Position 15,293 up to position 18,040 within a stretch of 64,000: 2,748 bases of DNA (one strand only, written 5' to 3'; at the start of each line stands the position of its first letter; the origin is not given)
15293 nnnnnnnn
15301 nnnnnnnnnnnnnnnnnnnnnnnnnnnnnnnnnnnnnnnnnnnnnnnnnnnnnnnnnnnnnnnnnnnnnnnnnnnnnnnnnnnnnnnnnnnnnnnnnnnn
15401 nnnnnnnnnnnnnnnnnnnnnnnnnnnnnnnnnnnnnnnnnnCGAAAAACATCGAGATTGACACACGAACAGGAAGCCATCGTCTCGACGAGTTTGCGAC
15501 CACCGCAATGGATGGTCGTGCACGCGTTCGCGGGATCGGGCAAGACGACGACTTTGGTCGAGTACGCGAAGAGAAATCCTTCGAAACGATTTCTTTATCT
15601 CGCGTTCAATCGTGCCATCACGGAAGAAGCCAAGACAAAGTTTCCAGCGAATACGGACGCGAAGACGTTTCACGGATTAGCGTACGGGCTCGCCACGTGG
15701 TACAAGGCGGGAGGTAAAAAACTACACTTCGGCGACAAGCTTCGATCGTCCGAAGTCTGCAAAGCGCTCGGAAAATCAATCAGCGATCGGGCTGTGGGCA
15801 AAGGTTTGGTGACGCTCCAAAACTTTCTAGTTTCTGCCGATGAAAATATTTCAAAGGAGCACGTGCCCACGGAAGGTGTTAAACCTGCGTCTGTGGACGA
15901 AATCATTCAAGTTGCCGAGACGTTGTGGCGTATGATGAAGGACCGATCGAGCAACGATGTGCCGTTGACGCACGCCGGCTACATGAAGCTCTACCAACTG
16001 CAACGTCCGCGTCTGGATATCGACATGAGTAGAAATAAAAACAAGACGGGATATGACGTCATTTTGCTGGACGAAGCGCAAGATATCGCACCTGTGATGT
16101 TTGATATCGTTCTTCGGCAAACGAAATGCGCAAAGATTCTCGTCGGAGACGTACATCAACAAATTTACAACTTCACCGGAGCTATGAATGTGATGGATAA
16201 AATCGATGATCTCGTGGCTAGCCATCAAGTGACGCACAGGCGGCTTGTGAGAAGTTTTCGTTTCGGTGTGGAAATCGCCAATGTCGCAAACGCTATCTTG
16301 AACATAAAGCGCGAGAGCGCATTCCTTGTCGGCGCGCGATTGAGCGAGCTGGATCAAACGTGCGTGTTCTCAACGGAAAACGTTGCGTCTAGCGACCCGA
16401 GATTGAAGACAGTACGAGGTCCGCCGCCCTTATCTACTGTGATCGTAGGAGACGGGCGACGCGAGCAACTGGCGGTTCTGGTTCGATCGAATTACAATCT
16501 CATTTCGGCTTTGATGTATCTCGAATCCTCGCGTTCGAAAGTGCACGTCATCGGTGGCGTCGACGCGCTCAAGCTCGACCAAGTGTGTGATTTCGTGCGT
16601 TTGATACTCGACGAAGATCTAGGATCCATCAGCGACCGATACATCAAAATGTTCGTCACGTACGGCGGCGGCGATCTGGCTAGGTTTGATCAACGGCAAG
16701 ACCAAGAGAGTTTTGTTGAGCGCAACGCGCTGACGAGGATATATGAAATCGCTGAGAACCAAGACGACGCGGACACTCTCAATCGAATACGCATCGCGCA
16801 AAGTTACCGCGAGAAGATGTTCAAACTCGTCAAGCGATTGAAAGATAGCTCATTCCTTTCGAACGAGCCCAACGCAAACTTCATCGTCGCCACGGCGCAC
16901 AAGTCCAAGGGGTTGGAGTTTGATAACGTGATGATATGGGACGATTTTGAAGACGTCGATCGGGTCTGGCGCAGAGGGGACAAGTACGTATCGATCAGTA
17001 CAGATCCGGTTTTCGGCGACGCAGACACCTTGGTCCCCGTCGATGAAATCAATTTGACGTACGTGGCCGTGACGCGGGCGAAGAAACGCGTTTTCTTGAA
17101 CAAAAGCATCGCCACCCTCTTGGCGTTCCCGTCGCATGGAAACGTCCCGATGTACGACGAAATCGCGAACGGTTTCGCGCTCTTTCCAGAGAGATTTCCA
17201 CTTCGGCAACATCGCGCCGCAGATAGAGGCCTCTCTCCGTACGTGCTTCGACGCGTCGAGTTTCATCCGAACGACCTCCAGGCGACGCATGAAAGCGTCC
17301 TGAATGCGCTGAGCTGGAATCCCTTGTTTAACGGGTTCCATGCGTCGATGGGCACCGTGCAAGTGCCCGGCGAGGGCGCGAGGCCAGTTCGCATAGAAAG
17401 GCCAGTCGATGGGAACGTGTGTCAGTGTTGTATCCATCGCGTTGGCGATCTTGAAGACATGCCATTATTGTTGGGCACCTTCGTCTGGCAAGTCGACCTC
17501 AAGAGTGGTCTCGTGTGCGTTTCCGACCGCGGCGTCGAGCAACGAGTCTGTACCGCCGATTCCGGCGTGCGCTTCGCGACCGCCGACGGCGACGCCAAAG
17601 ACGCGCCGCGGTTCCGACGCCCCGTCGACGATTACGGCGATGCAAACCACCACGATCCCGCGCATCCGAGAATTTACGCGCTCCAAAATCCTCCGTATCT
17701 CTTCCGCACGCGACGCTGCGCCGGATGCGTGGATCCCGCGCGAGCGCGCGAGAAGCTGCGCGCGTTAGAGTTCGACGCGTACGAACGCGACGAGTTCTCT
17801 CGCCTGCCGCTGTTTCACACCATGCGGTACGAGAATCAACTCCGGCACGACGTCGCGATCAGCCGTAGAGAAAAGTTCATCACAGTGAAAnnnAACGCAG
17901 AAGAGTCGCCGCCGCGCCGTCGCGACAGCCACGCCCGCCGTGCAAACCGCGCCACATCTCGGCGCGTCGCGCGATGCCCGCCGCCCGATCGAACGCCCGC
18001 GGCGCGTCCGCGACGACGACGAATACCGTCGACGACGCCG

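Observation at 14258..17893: FBH1-like F-box/UvrD DNA helicase with an extra uncharacterised C-terminal domain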

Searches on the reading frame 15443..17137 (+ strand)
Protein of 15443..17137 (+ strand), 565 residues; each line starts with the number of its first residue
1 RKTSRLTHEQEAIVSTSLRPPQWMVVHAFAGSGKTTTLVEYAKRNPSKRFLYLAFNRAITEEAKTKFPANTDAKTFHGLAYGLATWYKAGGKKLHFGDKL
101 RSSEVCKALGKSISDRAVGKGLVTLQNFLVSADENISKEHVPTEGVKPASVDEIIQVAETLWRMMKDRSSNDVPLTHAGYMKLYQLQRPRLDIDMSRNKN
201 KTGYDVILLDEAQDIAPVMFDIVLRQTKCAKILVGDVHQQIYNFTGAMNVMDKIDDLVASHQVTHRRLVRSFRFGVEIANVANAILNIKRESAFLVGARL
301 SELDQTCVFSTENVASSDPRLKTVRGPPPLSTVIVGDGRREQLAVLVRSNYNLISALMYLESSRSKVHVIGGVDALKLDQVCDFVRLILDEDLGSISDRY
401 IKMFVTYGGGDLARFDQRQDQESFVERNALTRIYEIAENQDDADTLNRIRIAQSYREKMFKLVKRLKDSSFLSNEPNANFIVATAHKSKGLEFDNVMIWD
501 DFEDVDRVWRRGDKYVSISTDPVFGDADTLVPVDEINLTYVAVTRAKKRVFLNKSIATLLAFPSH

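Call 17: find_homologous_proteins(query=window:15443-17137:+, max_evalue=1e-10)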
Query window:15443-17137:+ (565 aa): 982 proteins with E <= 1e-10 among 8000 candidates; the best 120 are listed.
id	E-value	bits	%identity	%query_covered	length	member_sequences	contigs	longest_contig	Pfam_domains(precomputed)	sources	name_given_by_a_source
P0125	2.1e-221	754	88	69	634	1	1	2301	PF13538.13,PF01443.25,PF13361.13,PF00580.28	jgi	-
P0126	1.7e-98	349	38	99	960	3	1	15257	PF13538.13,PF01443.25,PF13604.13,PF13361.13,PF13245.13,PF00580.28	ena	-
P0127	2.1e-94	335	38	98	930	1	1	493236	PF13538.13,PF01443.25,PF13361.13,PF13245.13,PF00580.28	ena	-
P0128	2.1e-94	335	38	98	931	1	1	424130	PF13538.13,PF01443.25,PF13361.13,PF13245.13,PF00580.28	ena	-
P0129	3.2e-94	335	38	96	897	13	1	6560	PF13538.13,PF01443.25,PF13361.13,PF13245.13,PF00580.28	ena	-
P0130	1.6e-85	306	49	60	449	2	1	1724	PF13538.13,PF13361.13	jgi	jgi:F-box protein, helicase, 18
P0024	2.9e-76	275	45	58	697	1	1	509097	PF13604.13,PF13245.13,PF00580.28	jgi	jgi:F-box protein 18 (helicase)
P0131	2.3e-72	262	34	99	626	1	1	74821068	PF13538.13,PF01443.25,PF13361.13,PF13245.13,PF00580.28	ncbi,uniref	ncbi:F-box DNA helicase 1, partial [Chamaea fasciata]|uniref:F-box DNA helicase 1 n=1 Tax=Chamaea fa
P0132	2.0e-69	253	35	99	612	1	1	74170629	PF13538.13,PF01443.25,PF13604.13,PF13361.13,PF13245.13,PF00580.28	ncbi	ncbi:F-box DNA helicase 1 [Geothlypis trichas]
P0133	2.1e-68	249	35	99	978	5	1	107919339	PF13538.13,PF00646.39,PF01443.25,PF13361.13,PF13245.13,PF12937.13,PF00580.28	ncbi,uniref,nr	ncbi:F-box DNA helicase 1-like [Poecile atricapillus]|uniref:F-box DNA helicase 1-like n=1 Tax=Poeci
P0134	1.9e-67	246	35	99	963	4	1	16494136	PF13538.13,PF00646.39,PF01443.25,PF13604.13,PF13361.13,PF13245.13,PF12937.13,PF00580.28,PF02562.23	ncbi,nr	ncbi:F-box DNA helicase 1 isoform X2 [Echeneis naucrates]|nr:F-box DNA helicase 1 isoform X2 [Echene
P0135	2.0e-67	246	35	98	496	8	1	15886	PF13538.13,PF01443.25,PF13361.13,PF13245.13,PF00580.28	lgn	-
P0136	2.9e-67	246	34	99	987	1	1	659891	PF13538.13,PF00646.39,PF01443.25,PF13361.13,PF13245.13,PF12937.13,PF00580.28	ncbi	ncbi:unnamed protein product [Coccothraustes coccothraustes]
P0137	4.5e-66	242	34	98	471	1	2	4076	PF13538.13,PF13604.13,PF13361.13,PF13245.13,PF00580.28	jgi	-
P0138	6.9e-66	241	34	99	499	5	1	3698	PF13538.13,PF01443.25,PF13604.13,PF13361.13,PF13245.13,PF00580.28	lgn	-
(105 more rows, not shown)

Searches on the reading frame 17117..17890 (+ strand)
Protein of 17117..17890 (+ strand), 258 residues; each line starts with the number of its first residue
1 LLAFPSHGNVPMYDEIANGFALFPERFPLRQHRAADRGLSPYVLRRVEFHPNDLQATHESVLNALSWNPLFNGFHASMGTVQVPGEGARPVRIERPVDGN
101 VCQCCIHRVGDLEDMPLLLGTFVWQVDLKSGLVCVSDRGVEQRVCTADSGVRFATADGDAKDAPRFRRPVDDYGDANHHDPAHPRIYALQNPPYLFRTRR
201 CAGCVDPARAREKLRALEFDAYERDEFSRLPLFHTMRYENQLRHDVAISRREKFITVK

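Call 30: search_protein_families(library=pfam, proteins=[window:17117-17890:+], max_evalue=0.01)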
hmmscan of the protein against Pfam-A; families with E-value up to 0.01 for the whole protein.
window:17117-17890:+ (258 aa): 0 families

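Call 45: predict_structure(alignment_id=A3)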
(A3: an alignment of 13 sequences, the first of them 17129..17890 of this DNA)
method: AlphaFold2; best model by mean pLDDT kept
length: 254 residues; sequences in the alignment: 13
mean_pLDDT: 43.0   pTM: 0.36
mean pLDDT of the five models: 43.0, 38.5, 38.4, 38.3, 37.9
residues with pLDDT >= 90: 0; 70-90: 3; 50-70: 53; < 50: 198
segments of 3 or more residues with pLDDT < 50: 1-16, 19-38, 41-82, 84-96, 105-194, 213-224
pLDDT, mean of each block of 10 residues (from residue 1): 34 46 41 42 45 46 36 36 44 50 49 37 40 37 34 28 29 40 36 51 51 42 52 56 67 63
secondary structure, 60 per line:
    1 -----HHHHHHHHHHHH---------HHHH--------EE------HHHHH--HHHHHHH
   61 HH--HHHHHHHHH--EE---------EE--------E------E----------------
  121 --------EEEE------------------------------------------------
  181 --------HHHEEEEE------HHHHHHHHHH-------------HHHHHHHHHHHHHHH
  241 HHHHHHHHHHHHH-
elements in order: H6-17 H27-30 H47-51 H54-62 H65-73 E129-132 E192-196 H203-212 H226-253

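Call 46: search_solved_structures(query=A3, max_evalue=10, show_alignments=3)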
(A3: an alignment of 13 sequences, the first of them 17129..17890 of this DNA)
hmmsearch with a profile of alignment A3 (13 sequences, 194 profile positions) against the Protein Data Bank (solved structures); distinct sequences matched with E-value up to 10: 1.
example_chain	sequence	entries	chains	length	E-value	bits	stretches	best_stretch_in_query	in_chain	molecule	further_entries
6a68_A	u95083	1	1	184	1.7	11.4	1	14-50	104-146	Calcium-dependent secretion activator 1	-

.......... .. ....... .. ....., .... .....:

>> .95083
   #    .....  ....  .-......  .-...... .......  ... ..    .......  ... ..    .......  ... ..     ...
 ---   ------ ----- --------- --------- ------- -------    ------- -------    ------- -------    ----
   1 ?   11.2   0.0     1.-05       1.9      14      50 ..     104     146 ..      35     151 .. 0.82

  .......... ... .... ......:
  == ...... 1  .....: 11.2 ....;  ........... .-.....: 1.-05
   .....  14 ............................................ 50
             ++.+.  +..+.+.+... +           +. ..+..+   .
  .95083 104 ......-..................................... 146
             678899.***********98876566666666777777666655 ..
